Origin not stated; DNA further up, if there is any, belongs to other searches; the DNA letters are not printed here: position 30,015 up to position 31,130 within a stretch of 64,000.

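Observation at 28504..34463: Complete cyclic-nucleotide signalling circuit in one translationally coupled operon: SH3 protein - M48 peptidase - CHASE2 cyclase - MBL-fold hydrolase - MscS channel with cNMP-binding domain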

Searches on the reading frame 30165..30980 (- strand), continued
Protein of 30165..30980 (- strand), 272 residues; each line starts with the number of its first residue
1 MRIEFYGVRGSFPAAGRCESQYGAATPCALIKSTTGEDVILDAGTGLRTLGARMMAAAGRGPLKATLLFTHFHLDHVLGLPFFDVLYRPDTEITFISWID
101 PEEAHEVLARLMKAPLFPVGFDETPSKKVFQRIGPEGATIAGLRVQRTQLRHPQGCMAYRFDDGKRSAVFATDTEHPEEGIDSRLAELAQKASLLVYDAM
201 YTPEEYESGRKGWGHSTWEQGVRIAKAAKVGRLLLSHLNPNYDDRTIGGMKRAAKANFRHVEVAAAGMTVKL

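Call 53: search_solved_structures(query=A1, max_evalue=1e-8, show_alignments=5)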
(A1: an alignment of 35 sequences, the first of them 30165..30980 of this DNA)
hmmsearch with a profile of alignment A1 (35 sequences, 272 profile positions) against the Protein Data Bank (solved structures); distinct sequences matched with E-value up to 1e-8: 6.
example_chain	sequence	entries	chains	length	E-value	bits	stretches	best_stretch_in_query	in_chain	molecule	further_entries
1y44_A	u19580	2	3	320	5.1e-15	58.7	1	163-269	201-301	Ribonuclease Z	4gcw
2cbn_A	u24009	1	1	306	8.5e-15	57.9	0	186-266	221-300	RIBONUCLEASE Z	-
2fk6_A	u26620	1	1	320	2e-13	53.4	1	163-269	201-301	RIBONUCLEASE Z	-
1zkp_A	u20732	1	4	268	3.4e-11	46.1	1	28-240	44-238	hypothetical protein BA1088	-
6kns_A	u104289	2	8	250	1.6e-10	43.9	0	134-260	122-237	Putative metal-dependent hydrolase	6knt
3zwf_A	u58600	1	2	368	6e-09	38.7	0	187-243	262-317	ZINC PHOSPHODIESTERASE ELAC PROTEIN 1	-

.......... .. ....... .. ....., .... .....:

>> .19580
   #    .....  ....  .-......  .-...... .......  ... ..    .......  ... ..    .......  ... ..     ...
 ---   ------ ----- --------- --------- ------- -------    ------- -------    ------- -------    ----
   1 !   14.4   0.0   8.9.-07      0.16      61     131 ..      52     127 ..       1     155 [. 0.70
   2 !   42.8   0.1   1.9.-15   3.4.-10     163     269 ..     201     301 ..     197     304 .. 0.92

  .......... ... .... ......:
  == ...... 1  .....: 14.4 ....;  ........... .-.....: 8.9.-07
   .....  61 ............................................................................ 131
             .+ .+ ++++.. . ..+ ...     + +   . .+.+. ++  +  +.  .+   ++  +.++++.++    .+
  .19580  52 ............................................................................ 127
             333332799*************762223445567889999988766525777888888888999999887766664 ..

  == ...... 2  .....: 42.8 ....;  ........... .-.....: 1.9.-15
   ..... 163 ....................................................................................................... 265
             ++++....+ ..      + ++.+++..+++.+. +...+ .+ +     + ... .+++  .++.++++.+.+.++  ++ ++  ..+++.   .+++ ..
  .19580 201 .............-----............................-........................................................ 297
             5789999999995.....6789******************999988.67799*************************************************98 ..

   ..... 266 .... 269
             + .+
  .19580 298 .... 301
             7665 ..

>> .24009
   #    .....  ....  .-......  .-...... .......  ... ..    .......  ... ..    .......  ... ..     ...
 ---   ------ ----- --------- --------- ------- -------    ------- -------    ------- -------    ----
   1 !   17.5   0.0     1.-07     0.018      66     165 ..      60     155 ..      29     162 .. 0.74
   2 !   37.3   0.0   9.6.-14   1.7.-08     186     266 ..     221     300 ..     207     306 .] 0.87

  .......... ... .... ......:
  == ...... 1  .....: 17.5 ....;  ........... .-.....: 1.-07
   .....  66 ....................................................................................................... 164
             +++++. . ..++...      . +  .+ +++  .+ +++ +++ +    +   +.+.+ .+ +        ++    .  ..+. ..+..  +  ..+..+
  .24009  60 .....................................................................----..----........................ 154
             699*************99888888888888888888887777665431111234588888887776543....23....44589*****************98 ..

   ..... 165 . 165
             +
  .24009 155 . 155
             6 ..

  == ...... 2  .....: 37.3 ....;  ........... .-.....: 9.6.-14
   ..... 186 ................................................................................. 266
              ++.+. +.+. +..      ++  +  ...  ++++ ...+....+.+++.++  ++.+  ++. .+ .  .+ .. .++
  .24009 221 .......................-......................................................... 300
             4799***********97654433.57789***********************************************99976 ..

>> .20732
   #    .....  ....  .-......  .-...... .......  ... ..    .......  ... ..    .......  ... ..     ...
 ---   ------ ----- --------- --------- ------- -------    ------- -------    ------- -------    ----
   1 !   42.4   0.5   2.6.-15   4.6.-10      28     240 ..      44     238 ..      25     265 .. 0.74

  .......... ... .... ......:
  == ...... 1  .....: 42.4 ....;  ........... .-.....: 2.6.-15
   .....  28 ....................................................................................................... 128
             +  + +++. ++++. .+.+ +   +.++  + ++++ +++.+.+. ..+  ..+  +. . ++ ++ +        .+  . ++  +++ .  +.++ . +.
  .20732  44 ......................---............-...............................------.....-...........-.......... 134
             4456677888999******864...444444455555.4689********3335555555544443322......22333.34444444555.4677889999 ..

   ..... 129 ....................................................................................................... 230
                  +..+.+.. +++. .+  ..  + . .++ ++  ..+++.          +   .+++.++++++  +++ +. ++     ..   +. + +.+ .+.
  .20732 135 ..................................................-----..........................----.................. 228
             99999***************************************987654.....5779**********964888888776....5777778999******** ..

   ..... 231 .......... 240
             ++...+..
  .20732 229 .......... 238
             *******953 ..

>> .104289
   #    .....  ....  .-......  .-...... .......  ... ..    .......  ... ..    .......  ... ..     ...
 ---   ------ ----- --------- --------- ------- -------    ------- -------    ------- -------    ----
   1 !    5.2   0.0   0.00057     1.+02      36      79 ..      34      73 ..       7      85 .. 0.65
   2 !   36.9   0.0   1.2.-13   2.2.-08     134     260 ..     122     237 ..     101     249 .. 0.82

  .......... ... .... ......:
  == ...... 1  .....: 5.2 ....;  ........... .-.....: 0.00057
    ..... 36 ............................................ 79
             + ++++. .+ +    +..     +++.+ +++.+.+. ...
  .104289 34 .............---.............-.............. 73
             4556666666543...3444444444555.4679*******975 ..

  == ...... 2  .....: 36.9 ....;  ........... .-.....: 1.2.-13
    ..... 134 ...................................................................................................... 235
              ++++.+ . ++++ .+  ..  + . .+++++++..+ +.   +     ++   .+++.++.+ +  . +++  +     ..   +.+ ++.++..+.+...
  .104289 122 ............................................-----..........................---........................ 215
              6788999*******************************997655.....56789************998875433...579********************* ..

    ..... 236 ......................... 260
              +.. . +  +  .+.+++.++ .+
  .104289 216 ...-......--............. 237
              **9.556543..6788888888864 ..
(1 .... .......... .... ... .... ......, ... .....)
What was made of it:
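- Closest known: Atypical class II cAMP phosphodiesterases: Rv1339. Different: The C-terminal half, with its GWGHSTW motif, looks more like RNase Z than YhfI (call 53).
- Motifs resemble RNase Z. The family keeps an RNase Z-like 'HST' motif, where YhfI has GH(M/L)N (call 53).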

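Call 54: search_protein_families(library=padloc, proteins=[window:30165-30980:-], max_evalue=0.01)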
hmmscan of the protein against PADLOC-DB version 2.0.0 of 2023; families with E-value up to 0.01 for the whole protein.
window:30165-30980:- (272 aa): 0 families

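Call 73: search_protein_families(library=ncbifam, alignment_id=A1, max_evalue=0.001)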
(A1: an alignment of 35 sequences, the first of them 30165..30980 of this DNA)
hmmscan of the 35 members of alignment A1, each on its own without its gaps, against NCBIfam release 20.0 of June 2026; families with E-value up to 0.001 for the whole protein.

A. member 1, window:30165-30980:- (272 aa): 11 families
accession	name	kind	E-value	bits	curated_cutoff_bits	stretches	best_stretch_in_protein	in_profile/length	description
TIGR02651.1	RNase_Z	equivalog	5.8e-22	78.1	292.95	2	167-271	203-301/302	ribonuclease Z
NF000801.0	PRK00055.1-3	equivalog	8.2e-22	77.6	252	2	166-272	205-303/307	ribonuclease Z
NF041851.1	cyc_nuc_deg_phdiest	equivalog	7e-14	51.8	400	1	19-270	19-251/253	cyclic nucleotide-degrading phosphodiesterase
NF002558.0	PRK02126.1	subfamily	2e-12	46.8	315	1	169-263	246-337/345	ribonuclease Z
NF000805.0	PRK00055.2-3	equivalog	3.7e-12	46.1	416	1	185-264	215-292/307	ribonuclease Z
NF000800.0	PRK00055.1-1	equivalog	9.4e-11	41.2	398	1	185-266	219-299/305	ribonuclease Z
TIGR02649.1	true_RNase_BN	exception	2.4e-08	33.4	563.7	1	187-265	220-297/304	ribonuclease BN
TIGR03307.1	PhnP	equivalog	3.2e-07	30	272.25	1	6-247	17-230/249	phosphonate metabolism protein PhnP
NF000804.0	PRK00055.2-1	equivalog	8e-06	25.1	402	0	185-264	215-291/306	ribonuclease Z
NF038231.1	MBL_Geo_Pelo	equivalog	0.00011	21.9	360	1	20-243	27-228/250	GPMC system MBL fold metallohydrolase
NF047979.1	lactonase_AidB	equivalog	0.00022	20.6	360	0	28-94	53-124/271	AidB family quorum-quenching N-acyl homoserine lactonase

B. families by the number of members that match (of 35 scanned): 16 families
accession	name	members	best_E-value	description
TIGR02651.1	RNase_Z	35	6.7e-28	ribonuclease Z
NF000801.0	PRK00055.1-3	35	2.6e-27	ribonuclease Z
NF041851.1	cyc_nuc_deg_phdiest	35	1.4e-16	cyclic nucleotide-degrading phosphodiesterase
NF000800.0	PRK00055.1-1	35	1.1e-15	ribonuclease Z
NF002558.0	PRK02126.1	35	1.7e-15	ribonuclease Z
TIGR02649.1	true_RNase_BN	35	4.9e-14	ribonuclease BN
NF000805.0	PRK00055.2-3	35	2.4e-13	ribonuclease Z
TIGR03307.1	PhnP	35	9.3e-13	phosphonate metabolism protein PhnP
NF000806.0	PRK00055.2-4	30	1.1e-10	ribonuclease Z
NF041257.1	GntH_guanitoxin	25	2.6e-08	guanitoxin biosynthesis MBL fold metallo-hydrolase GntH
NF047979.1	lactonase_AidB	22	3.3e-07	AidB family quorum-quenching N-acyl homoserine lactonase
NF000804.0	PRK00055.2-1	21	2.2e-07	ribonuclease Z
NF038231.1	MBL_Geo_Pelo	8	4.7e-07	GPMC system MBL fold metallohydrolase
TIGR04559.1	SoxH_rel_PQQ_2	4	0.00019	quinoprotein relay system zinc metallohydrolase 2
TIGR04558.1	SoxH_rel_PQQ_1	2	9.1e-06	quinoprotein relay system zinc metallohydrolase 1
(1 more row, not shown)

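Call 74: search_protein_representatives(alignment_id=A1)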
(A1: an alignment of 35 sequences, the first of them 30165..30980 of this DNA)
Query: 35 sequences, 272 profile positions. Proteins with E-value up to 0.001 (for the whole library): 14975; up to 1e-10: 7216; up to 1e-30: 2534. The best 150 are listed.
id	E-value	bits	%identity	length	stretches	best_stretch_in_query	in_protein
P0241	7.6e-113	392.6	-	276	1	1-271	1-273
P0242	7.2e-109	379.6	-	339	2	57-271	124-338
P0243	1.6e-101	355.5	-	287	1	2-266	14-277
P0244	1.8e-98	345.5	-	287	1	1-271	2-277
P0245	5.2e-95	334.2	-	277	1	2-261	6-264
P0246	4.5e-89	314.7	-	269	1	1-271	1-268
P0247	6.1e-89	314.2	-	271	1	1-270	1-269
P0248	3.8e-87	308.4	-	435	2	59-270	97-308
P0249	5.5e-87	307.8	-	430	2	58-270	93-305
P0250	1.1e-86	306.8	-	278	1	2-270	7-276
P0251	1.7e-86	306.3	-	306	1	1-271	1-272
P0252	7.8e-85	300.8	-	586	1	1-271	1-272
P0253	9.3e-85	300.5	-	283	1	2-268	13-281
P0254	3.4e-83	295.4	-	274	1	1-271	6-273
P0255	8.2e-83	294.2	-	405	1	1-270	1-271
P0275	1.5e-76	273.6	-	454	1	2-271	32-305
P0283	1.1e-75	270.8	-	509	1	1-269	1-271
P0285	1.4e-75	270.4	-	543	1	1-270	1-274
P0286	1.9e-75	270.0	-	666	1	1-270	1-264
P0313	3.6e-72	259.2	-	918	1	1-270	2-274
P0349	1.2e-69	250.9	-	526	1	2-271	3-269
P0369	2.1e-68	246.9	-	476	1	1-270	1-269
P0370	2.1e-68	246.9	-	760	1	2-270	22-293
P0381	5.6e-68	245.5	-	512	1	1-270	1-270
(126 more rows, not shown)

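Call 76: search_protein_families(library=pfam, alignment_id=A3, max_evalue=0.001)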
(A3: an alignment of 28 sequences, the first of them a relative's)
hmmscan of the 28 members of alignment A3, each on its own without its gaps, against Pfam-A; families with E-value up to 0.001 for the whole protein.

A. member 1, P0252 (586 aa): 2 families
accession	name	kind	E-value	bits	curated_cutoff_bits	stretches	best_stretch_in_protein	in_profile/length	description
PF12706.13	Lactamase_B_2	-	4.6e-17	62.7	27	1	39-239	3-200/200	Beta-lactamase superfamily domain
PF00753.33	Lactamase_B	-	6.1e-06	26.7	22.7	1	23-84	3-64/196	Metallo-beta-lactamase superfamily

B. families by the number of members that match (of 28 scanned): 15 families
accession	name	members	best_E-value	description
PF12706.13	Lactamase_B_2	28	1.5e-23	Beta-lactamase superfamily domain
PF00753.33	Lactamase_B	20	1.7e-10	Metallo-beta-lactamase superfamily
PF07238.19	PilZ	7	4.4e-08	PilZ domain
PF01740.26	STAS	6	3.5e-20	STAS domain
PF02518.31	HATPase_c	3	1.3e-26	Histidine kinase-, DNA gyrase B-, and HSP90-like ATPase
PF00512.31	HisKA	3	3.8e-12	His Kinase A (phospho-acceptor) domain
PF13466.11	STAS_2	3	1.5e-09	STAS domain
PF14501.12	HATPase_c_5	3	3.9e-07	GHKL domain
PF01590.32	GAF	2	2.8e-16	GAF domain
PF13589.12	HATPase_c_3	2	2.1e-05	Histidine kinase-, DNA gyrase B-, and HSP90-like ATPase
PF21842.1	DUF6901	1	6.3e-73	Domain of unknown function (DUF6901)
PF00211.25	Guanylate_cyc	1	9.5e-51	Adenylate and Guanylate cyclase catalytic domain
PF00072.30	Response_reg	1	1.8e-18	Response regulator receiver domain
PF13185.12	GAF_2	1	5.6e-13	GAF domain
PF00989.32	PAS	1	6.6e-05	PAS fold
